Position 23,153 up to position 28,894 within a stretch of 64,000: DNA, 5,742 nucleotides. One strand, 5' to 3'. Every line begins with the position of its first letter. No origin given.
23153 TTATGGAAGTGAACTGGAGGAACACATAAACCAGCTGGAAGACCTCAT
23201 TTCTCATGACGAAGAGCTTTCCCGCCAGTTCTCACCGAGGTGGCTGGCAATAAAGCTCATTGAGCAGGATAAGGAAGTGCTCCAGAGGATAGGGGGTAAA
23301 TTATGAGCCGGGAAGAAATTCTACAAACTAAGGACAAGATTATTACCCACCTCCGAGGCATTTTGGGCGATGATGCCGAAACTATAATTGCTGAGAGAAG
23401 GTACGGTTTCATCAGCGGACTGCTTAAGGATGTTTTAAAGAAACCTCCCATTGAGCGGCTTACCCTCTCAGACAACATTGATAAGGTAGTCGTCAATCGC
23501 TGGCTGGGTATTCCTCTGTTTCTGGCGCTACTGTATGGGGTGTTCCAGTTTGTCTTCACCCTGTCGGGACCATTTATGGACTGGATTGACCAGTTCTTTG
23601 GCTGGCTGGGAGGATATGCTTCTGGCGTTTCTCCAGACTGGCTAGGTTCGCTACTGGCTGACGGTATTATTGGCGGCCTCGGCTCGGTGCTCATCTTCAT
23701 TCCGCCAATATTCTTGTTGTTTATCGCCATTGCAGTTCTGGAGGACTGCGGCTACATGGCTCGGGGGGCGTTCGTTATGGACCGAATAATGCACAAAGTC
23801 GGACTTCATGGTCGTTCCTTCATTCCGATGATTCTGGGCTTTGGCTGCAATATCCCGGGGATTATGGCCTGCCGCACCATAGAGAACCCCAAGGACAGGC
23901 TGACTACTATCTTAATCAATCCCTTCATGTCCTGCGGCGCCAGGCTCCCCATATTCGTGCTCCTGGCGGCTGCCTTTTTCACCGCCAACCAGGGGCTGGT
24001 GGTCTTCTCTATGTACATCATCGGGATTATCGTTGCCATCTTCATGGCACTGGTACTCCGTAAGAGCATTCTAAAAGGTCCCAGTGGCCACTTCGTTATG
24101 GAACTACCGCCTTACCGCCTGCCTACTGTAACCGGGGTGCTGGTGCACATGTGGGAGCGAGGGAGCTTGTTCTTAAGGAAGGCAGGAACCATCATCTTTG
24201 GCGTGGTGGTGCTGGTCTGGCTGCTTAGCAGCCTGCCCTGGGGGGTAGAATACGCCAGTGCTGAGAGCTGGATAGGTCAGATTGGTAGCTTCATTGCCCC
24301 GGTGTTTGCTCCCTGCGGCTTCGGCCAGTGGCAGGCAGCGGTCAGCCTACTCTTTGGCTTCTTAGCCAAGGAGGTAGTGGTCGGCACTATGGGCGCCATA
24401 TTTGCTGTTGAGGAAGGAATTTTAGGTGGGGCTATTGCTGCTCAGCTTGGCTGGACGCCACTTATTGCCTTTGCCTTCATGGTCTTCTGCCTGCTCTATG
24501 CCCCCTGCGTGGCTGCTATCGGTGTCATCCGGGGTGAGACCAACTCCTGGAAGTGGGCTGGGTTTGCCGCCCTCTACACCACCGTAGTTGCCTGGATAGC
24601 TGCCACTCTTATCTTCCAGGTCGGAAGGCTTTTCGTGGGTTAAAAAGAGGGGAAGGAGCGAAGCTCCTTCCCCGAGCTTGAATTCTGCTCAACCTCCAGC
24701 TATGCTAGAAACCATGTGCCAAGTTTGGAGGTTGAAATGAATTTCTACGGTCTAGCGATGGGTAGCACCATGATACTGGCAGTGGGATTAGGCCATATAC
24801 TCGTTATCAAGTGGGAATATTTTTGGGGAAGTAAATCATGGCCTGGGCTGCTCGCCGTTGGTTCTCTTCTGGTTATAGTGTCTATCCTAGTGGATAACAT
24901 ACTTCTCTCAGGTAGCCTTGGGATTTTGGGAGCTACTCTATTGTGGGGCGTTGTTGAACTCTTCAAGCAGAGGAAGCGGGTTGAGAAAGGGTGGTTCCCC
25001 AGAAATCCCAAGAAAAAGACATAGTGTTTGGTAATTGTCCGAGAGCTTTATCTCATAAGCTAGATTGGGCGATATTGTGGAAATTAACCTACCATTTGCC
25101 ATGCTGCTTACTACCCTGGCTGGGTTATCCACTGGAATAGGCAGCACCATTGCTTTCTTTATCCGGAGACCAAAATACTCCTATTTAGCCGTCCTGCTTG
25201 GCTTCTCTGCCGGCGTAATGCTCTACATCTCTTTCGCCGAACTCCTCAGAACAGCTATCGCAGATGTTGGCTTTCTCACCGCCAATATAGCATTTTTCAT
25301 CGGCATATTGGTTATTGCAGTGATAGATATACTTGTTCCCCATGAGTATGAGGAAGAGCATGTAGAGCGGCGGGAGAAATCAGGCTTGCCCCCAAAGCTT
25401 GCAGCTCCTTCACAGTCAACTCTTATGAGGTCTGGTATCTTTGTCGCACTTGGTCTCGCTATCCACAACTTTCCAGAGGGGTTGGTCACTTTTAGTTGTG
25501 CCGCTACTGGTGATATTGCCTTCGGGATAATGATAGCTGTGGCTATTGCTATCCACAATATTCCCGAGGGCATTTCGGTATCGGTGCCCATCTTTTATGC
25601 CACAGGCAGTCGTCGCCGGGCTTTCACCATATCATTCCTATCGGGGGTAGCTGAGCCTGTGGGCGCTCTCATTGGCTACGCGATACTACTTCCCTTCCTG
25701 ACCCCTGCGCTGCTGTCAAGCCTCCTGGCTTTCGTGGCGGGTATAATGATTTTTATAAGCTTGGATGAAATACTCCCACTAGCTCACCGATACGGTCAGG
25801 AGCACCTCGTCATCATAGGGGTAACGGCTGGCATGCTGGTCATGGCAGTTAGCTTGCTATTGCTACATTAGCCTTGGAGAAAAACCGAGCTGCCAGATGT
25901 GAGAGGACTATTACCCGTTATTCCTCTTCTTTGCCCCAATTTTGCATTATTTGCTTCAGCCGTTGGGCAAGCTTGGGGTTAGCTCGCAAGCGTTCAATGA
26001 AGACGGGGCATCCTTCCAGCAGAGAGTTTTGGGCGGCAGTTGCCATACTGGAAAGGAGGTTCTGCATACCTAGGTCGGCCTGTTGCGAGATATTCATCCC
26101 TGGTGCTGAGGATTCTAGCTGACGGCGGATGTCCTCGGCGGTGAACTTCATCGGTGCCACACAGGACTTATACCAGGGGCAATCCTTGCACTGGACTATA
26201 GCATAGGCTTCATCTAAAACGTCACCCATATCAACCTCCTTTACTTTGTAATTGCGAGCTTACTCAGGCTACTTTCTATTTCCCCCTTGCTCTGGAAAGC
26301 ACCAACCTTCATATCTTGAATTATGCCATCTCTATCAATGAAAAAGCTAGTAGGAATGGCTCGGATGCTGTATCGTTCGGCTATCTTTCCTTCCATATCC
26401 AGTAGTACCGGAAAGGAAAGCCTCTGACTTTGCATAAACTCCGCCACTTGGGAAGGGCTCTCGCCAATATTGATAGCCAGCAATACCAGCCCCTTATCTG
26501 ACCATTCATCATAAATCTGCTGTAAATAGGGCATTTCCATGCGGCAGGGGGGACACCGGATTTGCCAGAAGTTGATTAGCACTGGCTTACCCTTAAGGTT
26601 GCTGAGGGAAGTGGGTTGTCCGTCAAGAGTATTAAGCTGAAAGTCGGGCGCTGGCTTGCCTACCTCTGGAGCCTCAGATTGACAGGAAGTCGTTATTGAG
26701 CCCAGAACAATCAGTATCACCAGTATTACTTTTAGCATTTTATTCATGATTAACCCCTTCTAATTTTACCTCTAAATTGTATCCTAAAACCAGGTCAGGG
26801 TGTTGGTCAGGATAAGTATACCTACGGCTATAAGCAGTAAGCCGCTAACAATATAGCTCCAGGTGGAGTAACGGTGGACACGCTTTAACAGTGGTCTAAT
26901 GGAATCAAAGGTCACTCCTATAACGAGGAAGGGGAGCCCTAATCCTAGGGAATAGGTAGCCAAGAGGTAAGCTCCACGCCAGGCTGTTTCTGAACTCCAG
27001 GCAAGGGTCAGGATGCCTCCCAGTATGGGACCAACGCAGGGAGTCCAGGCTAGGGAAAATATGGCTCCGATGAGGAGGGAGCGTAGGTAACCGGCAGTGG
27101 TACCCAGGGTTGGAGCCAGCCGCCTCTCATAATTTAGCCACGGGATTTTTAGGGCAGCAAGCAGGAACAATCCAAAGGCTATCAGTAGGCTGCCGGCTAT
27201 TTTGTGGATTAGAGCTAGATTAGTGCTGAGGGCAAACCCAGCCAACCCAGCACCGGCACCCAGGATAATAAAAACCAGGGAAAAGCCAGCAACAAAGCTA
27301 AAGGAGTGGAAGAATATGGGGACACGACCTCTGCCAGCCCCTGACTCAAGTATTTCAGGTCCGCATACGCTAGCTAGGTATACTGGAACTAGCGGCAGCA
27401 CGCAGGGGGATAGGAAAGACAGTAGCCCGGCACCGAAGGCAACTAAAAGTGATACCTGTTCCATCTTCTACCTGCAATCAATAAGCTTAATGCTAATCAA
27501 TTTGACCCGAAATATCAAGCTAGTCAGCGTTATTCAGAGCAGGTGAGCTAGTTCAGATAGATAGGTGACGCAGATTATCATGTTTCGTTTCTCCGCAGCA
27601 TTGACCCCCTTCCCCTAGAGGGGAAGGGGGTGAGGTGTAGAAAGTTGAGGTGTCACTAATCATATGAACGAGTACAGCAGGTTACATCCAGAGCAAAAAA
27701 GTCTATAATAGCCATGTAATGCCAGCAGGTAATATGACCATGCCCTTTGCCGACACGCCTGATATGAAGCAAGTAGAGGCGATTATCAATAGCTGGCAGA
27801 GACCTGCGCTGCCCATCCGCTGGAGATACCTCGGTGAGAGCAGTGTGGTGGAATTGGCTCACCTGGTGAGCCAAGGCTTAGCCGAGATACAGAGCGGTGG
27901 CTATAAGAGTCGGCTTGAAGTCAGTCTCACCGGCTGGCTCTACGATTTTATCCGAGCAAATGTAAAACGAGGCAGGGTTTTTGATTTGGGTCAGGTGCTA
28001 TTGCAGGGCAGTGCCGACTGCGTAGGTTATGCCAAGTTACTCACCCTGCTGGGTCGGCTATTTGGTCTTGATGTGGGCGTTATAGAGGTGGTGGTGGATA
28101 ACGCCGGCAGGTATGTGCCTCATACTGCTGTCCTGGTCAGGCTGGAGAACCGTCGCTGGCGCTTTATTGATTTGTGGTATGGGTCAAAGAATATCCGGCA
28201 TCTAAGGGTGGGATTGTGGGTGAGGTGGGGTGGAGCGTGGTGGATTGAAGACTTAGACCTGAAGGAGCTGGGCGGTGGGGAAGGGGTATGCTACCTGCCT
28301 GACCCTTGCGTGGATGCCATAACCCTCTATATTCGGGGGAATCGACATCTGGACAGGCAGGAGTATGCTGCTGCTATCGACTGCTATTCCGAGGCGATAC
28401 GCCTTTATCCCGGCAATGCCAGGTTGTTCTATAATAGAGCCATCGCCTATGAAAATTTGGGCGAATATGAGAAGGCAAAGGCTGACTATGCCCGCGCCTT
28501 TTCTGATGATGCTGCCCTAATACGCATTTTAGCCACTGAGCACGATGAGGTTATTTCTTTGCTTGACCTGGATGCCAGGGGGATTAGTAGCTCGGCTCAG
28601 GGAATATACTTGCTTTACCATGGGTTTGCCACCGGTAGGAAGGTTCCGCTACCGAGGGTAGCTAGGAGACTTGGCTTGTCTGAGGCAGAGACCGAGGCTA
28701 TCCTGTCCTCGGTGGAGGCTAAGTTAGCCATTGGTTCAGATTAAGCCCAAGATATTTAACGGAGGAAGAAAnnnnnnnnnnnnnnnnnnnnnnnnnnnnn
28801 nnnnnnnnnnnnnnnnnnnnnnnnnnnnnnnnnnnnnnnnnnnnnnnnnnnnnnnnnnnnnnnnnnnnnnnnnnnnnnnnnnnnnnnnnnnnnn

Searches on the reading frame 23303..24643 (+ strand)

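Call 90: search_protein_families(library=pfam, proteins=[window:23303-24643:+], max_evalue=1e-8)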
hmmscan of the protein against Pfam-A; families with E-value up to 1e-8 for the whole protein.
window:23303-24643:+ (446 aa): 2 families
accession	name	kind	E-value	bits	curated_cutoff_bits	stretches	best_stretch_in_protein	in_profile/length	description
PF07670.19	Gate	-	9.6e-40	135.7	29.6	2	130-224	2-103/104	Nucleoside recognition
PF07664.17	FeoB_C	-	1e-21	76.8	26.6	1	234-286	1-54/54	Ferrous iron transport protein B C terminus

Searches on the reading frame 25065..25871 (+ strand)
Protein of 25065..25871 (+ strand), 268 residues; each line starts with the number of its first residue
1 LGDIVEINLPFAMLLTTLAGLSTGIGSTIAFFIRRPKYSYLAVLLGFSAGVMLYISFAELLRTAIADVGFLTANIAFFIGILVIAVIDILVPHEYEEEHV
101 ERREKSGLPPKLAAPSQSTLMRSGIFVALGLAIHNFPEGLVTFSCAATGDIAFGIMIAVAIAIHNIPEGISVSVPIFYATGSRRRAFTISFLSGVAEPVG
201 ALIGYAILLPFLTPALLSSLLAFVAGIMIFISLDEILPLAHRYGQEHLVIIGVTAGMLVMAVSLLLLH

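Call 90: search_protein_families(library=pfam, proteins=[window:25065-25871:+], max_evalue=1e-8)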
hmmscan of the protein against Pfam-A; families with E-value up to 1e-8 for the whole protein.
window:25065-25871:+ (268 aa): 1 family
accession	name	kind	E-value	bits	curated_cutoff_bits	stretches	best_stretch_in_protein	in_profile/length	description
PF02535.28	Zip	-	5.6e-33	115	35.1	1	116-262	171-321/323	ZIP Zinc transporter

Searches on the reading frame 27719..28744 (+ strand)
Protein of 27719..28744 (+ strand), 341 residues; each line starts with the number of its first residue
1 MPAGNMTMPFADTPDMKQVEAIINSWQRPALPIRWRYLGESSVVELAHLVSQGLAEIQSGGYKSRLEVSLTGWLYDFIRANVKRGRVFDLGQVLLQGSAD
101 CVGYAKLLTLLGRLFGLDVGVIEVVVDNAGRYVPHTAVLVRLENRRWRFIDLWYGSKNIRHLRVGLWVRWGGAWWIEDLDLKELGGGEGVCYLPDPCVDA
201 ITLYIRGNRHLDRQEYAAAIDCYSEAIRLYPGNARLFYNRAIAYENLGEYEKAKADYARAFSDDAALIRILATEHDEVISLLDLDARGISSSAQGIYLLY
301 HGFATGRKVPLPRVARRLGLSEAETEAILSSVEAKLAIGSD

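Call 59: search_protein_families(library=pfam, proteins=[window:27719-28744:+], max_evalue=0.00001)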
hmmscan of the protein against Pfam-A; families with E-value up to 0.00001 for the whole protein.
window:27719-28744:+ (341 aa): 8 families
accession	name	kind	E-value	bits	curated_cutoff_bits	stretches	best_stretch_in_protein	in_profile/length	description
PF07719.23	TPR_2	-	1.1e-11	44.4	27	0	202-233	3-34/34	Tetratricopeptide repeat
PF00515.34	TPR_1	-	4.1e-11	42.6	27.8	0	234-260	1-27/34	Tetratricopeptide repeat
PF13414.12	TPR_11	-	6.3e-09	35.8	26.8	1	207-248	1-42/42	TPR repeat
PF13371.12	TPR_9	-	4.3e-08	33.5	35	1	208-260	3-55/73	Tetratricopeptide repeat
PF13431.12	TPR_17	-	4.8e-07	30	24.4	1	222-254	1-33/34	Tetratricopeptide repeat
PF13181.12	TPR_8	-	5e-07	29.8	25.7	0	234-261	1-28/34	Tetratricopeptide repeat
PF13432.12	TPR_16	-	2.3e-06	28.4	32.7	1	206-260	3-57/65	Tetratricopeptide repeat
PF13428.12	TPR_14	-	4.9e-06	27.2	23.5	0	203-241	4-42/44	Tetratricopeptide repeat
